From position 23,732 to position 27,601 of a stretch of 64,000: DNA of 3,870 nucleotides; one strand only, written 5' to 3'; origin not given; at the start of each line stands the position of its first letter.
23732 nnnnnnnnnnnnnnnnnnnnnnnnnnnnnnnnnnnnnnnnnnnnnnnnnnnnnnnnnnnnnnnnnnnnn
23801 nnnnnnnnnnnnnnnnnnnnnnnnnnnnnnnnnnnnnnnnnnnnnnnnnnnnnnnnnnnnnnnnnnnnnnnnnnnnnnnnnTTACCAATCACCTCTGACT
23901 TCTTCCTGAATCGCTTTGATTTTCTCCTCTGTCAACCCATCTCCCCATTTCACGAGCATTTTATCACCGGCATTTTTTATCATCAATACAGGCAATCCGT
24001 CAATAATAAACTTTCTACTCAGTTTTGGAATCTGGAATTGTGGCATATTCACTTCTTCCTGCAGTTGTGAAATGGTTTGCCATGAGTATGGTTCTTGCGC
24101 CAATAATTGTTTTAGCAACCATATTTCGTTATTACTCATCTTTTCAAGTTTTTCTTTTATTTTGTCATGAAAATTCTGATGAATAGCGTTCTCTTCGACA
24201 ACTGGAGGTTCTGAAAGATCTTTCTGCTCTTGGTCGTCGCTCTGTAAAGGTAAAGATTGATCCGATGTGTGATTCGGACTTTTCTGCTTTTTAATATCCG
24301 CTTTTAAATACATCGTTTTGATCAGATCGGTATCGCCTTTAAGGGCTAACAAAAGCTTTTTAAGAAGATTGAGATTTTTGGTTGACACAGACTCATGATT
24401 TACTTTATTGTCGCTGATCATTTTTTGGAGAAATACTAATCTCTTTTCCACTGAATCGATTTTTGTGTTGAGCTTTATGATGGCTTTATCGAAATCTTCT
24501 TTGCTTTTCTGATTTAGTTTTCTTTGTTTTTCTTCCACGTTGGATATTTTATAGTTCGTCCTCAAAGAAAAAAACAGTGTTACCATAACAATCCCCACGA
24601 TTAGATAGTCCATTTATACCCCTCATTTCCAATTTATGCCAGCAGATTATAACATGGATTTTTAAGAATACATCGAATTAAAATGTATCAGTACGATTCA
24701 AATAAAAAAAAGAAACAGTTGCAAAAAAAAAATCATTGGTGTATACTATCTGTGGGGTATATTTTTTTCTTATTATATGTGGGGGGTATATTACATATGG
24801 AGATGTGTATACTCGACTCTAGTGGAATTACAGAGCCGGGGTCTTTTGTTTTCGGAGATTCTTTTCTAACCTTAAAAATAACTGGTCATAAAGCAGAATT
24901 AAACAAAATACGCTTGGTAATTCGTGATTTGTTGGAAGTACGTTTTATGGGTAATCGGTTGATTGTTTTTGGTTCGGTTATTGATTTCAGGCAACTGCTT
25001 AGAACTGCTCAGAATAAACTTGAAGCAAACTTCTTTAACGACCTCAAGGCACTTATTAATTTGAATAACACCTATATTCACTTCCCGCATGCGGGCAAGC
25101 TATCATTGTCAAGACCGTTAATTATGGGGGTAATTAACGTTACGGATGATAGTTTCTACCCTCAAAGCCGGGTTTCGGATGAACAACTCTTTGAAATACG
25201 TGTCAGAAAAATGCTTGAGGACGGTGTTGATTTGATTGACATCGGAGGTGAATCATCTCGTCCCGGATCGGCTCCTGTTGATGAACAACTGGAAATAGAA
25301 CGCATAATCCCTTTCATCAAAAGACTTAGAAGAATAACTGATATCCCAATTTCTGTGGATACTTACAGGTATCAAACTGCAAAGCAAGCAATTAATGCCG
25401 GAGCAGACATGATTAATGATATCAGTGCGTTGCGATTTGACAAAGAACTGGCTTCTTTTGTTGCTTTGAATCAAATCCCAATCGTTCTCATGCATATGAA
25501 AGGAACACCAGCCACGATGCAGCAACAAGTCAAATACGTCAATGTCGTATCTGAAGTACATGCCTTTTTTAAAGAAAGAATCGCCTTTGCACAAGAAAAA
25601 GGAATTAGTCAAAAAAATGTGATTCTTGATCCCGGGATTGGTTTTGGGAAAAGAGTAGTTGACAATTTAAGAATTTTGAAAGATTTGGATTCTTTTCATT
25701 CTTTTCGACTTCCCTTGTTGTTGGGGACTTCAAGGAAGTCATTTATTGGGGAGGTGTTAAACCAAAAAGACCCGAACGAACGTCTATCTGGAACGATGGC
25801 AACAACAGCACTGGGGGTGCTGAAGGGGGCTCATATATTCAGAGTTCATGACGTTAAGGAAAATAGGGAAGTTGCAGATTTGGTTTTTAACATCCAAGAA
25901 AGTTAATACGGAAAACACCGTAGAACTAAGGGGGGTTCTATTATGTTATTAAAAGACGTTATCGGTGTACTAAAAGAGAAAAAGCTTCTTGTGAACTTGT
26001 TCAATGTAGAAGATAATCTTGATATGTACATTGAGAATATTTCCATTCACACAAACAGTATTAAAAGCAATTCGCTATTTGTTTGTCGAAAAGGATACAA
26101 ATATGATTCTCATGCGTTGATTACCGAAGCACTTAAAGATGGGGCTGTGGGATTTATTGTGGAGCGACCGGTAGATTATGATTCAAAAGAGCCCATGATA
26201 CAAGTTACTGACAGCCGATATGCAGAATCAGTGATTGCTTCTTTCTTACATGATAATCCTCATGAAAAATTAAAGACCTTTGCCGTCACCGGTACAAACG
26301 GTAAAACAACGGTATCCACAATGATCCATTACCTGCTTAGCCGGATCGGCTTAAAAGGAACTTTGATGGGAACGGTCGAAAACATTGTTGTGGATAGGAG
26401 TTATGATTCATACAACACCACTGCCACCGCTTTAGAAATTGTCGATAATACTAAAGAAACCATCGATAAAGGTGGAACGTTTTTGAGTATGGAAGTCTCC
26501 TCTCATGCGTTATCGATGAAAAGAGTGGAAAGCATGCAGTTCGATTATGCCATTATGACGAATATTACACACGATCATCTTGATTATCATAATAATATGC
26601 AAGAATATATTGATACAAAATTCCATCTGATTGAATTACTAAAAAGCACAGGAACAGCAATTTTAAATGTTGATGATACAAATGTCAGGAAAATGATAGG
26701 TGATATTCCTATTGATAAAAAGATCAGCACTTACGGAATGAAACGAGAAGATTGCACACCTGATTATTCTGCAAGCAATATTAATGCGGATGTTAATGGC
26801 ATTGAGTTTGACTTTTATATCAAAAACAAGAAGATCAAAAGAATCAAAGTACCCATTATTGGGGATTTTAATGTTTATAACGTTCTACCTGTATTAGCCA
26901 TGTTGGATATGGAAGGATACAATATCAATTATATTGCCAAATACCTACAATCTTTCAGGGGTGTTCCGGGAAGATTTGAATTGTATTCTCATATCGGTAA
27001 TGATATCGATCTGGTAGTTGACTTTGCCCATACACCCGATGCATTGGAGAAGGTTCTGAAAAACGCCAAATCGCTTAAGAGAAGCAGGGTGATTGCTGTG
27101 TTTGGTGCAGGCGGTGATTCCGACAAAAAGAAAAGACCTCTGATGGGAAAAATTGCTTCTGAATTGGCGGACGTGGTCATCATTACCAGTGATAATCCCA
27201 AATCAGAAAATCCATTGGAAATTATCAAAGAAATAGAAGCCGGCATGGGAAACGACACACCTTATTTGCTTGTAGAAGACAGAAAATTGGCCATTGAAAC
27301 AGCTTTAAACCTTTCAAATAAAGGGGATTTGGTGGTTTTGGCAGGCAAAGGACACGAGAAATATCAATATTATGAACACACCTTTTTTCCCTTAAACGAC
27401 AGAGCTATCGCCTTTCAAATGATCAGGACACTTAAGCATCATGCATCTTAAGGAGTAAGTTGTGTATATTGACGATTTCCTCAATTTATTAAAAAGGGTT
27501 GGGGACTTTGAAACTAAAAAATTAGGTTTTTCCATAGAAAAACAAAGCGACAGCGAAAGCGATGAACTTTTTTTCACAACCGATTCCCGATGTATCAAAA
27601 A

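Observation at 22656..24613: Two-gene module: orphan P-loop NTPase coupled to a membrane-anchored coiled-coil winged-helix protein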

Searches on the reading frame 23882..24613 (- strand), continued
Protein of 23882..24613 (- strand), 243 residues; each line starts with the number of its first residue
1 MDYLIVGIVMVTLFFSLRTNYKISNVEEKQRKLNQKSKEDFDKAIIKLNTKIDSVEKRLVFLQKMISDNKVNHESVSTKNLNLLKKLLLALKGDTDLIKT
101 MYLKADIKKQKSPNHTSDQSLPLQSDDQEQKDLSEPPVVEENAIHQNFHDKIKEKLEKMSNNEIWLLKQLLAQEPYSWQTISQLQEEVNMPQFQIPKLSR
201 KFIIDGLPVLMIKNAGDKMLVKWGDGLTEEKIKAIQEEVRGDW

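Call 48: search_protein_families(library=pfam, proteins=[P0044, P0045, P0047, P0048, P0049, P0050, P0051, P0052, P0053, P0054], max_evalue=1)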
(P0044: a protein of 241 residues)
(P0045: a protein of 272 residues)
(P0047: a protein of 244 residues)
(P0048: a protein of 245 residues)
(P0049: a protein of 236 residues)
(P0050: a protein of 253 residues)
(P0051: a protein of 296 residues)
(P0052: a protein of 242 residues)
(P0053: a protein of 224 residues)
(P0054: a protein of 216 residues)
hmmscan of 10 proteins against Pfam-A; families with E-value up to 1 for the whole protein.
P0044 (241 aa): 2 families
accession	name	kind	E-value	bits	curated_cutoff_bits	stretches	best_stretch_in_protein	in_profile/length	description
PF19436.4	ACS_CODH_B_C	-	0.12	12.4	25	1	39-95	163-219/245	ACS/CODH beta subunit C-terminal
PF22085.1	NorB_cytochrome_c-like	-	0.3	11.9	29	1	54-118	76-140/181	Nitric oxide reductase subunit B, cytochrome c-like domain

P0045 (272 aa): 6 families
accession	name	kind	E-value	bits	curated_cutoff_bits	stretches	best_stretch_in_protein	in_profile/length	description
PF16526.10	CLZ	-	0.027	15.3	26.7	1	34-86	15-67/71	C-terminal leucine zipper domain of cyclic nucleotide-gated channels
PF17561.7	TssO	-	0.076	13.6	29.2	1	4-93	15-96/148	Type VI secretion system, TssO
PF11200.13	DUF2981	-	0.077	12.9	27.2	1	35-168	135-269/352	Protein of unknown function (DUF2981)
PF06636.16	DUF1157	-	0.14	11.4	22.7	1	3-70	3-72/370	Protein of unknown function (DUF1157)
PF18210.6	Knl1_RWD_C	-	0.34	11.5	27.8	1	48-152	2-106/151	Knl1 RWD C-terminal domain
PF10960.13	Holin_BhlA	-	0.38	11.2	22.6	1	7-44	17-58/70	BhlA holin family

P0047 (244 aa): 3 families
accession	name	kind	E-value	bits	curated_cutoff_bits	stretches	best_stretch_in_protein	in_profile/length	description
PF21763.2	DHH_CID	-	0.021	15.7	27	1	166-215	33-81/84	DHH-CID domain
PF10393.14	Matrilin_ccoil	-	0.12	12.5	26.3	0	46-64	25-43/45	Trimeric coiled-coil oligomerisation domain of matrilin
PF04102.17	SlyX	-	0.34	12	30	0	32-76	20-63/67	SlyX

P0048 (245 aa): 3 families
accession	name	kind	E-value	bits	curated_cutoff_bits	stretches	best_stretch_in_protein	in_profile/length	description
PF10018.14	Med4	-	0.026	14.7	26.9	1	93-158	32-99/190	Vitamin-D-receptor interacting Mediator subunit 4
PF23991.1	DUF7310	-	0.046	14.7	40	1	85-122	18-55/83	Coiled-coil region of unknown function (DUF7310)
PF15460.11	SAS4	-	0.32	11.5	24.4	1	99-164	27-94/99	Something about silencing, SAS, complex subunit 4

P0049 (236 aa): 14 families
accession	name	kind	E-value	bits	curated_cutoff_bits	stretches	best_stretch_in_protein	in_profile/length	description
PF24151.2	ArlX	-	0.0092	15.9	28.7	1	12-102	13-101/229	ArlX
PF16888.10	YwqH-like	-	0.012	16.3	33.7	1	29-108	45-120/123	YwqH-like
PF14362.11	DUF4407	-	0.019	14.7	31.3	1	25-108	127-209/297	Domain of unknown function (DUF4407)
PF15753.10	BLOC1S3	-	0.031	14.7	27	1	24-102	64-141/172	Biogenesis of lysosome-related organelles complex 1 subunit 3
PF17107.11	SesA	-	0.083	13.5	26.3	1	54-98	37-86/122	N-terminal domain on NACHT_NTPase and P-loop NTPases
PF05549.16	Allexi_40kDa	-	0.13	12.2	26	1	50-108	85-143/271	Allexivirus 40kDa protein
PF11932.13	DUF3450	-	0.15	11.8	32.6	1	26-107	31-110/241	Protein of unknown function (DUF3450)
PF21508.2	MenC_N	-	0.2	12.3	27.3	1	22-57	44-79/94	MenC, N-terminal domain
PF06160.17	EzrA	-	0.2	10.3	39.6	1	36-108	57-126/557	Septation ring formation regulator, EzrA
PF00012.26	HSP70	-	0.23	10.1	20.6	1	27-108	506-588/599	Hsp70 protein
PF01442.23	Apolipoprotein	-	0.26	11.4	90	1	29-107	60-182/190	Apolipoprotein A1/A4/E domain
PF01484.22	Col_cuticle_N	-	0.27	11.8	23.5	0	55-77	21-43/50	Nematode cuticle collagen N-terminal domain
PF13206.11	VSG_B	-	0.31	10.6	25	1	29-101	77-151/352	Trypanosomal VSG domain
PF13600.11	DUF4140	-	0.49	11.3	27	0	58-107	48-96/98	N-terminal domain of unknown function (DUF4140)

P0050 (253 aa): 4 families
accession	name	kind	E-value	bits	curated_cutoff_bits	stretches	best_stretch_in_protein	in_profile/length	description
PF15082.11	DUF4549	-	0.012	16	27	1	20-66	1-47/142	Domain of unknown function (DUF4549)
PF14712.11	Snapin_Pallidin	-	0.022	15.7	29.6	1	34-102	12-82/89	Snapin/Pallidin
PF10779.14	XhlA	-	0.24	12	34.7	1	22-52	19-49/67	Haemolysin XhlA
PF07889.17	DUF1664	-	0.42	11.1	34.6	1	35-103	45-108/124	Protein of unknown function (DUF1664)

P0051 (296 aa): 1 family
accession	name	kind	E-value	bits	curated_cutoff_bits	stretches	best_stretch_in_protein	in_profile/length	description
PF19138.6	TbsP_N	-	0.036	14.6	27.1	1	132-198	75-143/144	Transcriptional regulator TbsP-like, N-terminal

P0052 (242 aa): 9 families
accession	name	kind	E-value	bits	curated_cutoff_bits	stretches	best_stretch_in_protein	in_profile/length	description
PF23991.1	DUF7310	-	0.0032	18.3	40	1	79-117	15-53/83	Coiled-coil region of unknown function (DUF7310)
PF06103.16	DUF948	-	0.0032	18.1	37.2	0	3-71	5-72/89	Bacterial protein of unknown function (DUF948)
PF11932.13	DUF3450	-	0.0048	16.7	32.6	1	10-114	3-99/241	Protein of unknown function (DUF3450)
PF13339.11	AATF-Che1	-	0.047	14.7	24.7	1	27-91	48-108/137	Apoptosis antagonizing transcription factor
PF02996.22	Prefoldin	-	0.059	13.8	23.2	1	90-117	73-100/120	Prefoldin subunit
PF24850.1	CC_BshC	-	0.093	13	27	1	28-74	6-54/159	Bacillithiol biosynthesis BshC, C-terminal coiled-coil domain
PF10046.14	BLOC1_2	-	0.24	12.2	33.4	0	40-115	17-86/96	Biogenesis of lysosome-related organelles complex-1 subunit 2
PF25078.1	DUF7801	-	0.59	10.8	33.2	0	37-110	65-146/155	Domain of unknown function (DUF7801)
PF10779.14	XhlA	-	0.85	10.3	34.7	1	92-114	2-24/67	Haemolysin XhlA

P0053 (224 aa): 19 families
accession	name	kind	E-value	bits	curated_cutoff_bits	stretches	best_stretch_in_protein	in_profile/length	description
PF10473.14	CENP-F_leu_zip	-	0.0041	17.6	34.5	1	30-110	15-94/140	Leucine-rich repeats of kinetochore protein Cenp-F/LEK1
PF20379.3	DUF6674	-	0.011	15.8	28.5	1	82-110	29-57/251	Family of unknown function (DUF6674)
PF04906.18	Tweety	-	0.016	14.4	31.8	1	17-111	99-189/431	Tweety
PF02601.20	Exonuc_VII_L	-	0.026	14.5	35.9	1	25-147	140-263/315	Exonuclease VII, large subunit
PF00846.24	Hanta_nucleocap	-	0.036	13.4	27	1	28-119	5-89/428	Hantavirus nucleocapsid protein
PF12795.12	MscS_porin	-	0.038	14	34.4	1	28-109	40-119/238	Mechanosensitive ion channel porin domain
PF10805.13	DUF2730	-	0.049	14.2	24.9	1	32-89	33-91/102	Protein of unknown function (DUF2730)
PF05960.17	DUF885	-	0.088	12.8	32.4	1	28-118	244-337/532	Bacterial protein of unknown function (DUF885)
PF19220.6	Rod_CreS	-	0.097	12.1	100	1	28-107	163-237/359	Crescentin, rod domain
PF15272.11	BBP1_C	-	0.099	12.8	23.4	1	22-135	78-189/190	Spindle pole body component BBP1, C-terminal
PF03299.19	TF_AP-2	-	0.12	12.7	23.4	1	30-106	83-159/197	Transcription factor AP-2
PF15615.11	TerB_C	-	0.13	12.9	26.3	1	66-127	6-67/148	TerB-C domain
PF01496.24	V_ATPase_I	-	0.15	10.4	30.7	1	28-122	33-123/815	V-type ATPase 116kDa subunit family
PF13339.11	AATF-Che1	-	0.23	12.4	24.7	1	53-117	31-84/137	Apoptosis antagonizing transcription factor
PF11719.13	Drc1-Sld2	-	0.3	11.2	28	1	62-138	216-282/416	DNA replication and checkpoint protein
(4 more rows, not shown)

P0054 (216 aa): 1 family
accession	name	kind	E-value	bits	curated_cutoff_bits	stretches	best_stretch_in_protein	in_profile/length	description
PF15819.10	Fibin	-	0.15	12.2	27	1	54-117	99-162/190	Fin bud initiation factor homologue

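Call 88: search_protein_families(library=phrogs, proteins=[window:23882-24613:-], max_evalue=0.01)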
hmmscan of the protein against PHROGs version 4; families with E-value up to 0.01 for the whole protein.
window:23882-24613:- (243 aa): 0 families

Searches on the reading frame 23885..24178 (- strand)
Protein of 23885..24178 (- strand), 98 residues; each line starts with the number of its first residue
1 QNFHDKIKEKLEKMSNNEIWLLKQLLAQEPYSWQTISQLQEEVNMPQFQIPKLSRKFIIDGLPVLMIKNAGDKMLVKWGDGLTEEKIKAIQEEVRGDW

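Call 81: search_solved_structures(query=A6, max_evalue=10, show_alignments=2)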
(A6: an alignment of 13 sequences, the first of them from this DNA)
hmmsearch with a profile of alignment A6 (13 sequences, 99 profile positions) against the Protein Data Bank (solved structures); distinct sequences matched with E-value up to 10: 0.

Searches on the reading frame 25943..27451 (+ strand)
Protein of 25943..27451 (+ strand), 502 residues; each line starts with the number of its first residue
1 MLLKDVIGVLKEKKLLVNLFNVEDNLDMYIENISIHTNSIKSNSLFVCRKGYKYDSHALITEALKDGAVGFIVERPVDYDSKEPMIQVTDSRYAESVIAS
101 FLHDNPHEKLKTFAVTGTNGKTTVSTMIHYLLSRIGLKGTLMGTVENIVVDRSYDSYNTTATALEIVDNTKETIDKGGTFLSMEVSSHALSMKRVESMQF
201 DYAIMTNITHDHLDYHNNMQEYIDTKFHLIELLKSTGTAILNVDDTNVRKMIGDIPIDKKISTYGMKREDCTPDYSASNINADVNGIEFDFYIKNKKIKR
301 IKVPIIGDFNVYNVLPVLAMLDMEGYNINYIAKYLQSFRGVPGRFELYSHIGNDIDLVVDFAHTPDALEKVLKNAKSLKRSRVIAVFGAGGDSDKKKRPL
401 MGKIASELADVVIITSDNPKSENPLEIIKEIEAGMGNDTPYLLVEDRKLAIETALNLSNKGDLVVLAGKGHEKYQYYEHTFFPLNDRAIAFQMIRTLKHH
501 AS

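Call 86: find_related_loci(query=window:25943-27451:+, collection=metagenome_contigs, flank=7000)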
Query window:25943-27451:+ (502 aa) in metagenome_contigs; peptide patterns used: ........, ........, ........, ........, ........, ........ (x = any residue, [..] = any of these).
330 stretches matched a pattern; 234 encode a relative of the query (tblastn E <= 1e-3); the best 80 are kept; 80 distinct loci.
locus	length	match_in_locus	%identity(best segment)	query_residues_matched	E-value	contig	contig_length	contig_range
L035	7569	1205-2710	94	1-502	0e+0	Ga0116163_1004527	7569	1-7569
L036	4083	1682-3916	87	1-502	0e+0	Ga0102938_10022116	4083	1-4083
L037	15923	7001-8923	88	1-502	0e+0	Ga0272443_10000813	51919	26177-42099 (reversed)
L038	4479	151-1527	38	1-475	1e-97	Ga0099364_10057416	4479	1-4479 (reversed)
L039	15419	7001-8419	40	22-497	1e-99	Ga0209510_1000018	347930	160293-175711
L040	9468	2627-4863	38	22-497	2e-95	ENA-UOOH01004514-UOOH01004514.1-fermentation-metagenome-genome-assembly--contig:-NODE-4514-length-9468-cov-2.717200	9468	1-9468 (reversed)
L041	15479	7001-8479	36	2-497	5e-94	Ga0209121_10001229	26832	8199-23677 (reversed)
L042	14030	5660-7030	38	10-475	4e-93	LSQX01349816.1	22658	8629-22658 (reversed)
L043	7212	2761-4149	37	1-477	2e-92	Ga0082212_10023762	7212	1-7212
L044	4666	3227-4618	37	17-486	2e-91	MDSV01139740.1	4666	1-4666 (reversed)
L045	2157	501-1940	36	6-495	2e-95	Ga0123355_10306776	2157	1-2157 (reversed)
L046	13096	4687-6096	39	26-494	7e-91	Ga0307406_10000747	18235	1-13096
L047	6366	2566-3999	37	9-487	1e-90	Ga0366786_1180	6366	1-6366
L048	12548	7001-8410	36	17-495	4e-90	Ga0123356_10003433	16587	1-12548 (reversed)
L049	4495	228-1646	37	1-489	7e-90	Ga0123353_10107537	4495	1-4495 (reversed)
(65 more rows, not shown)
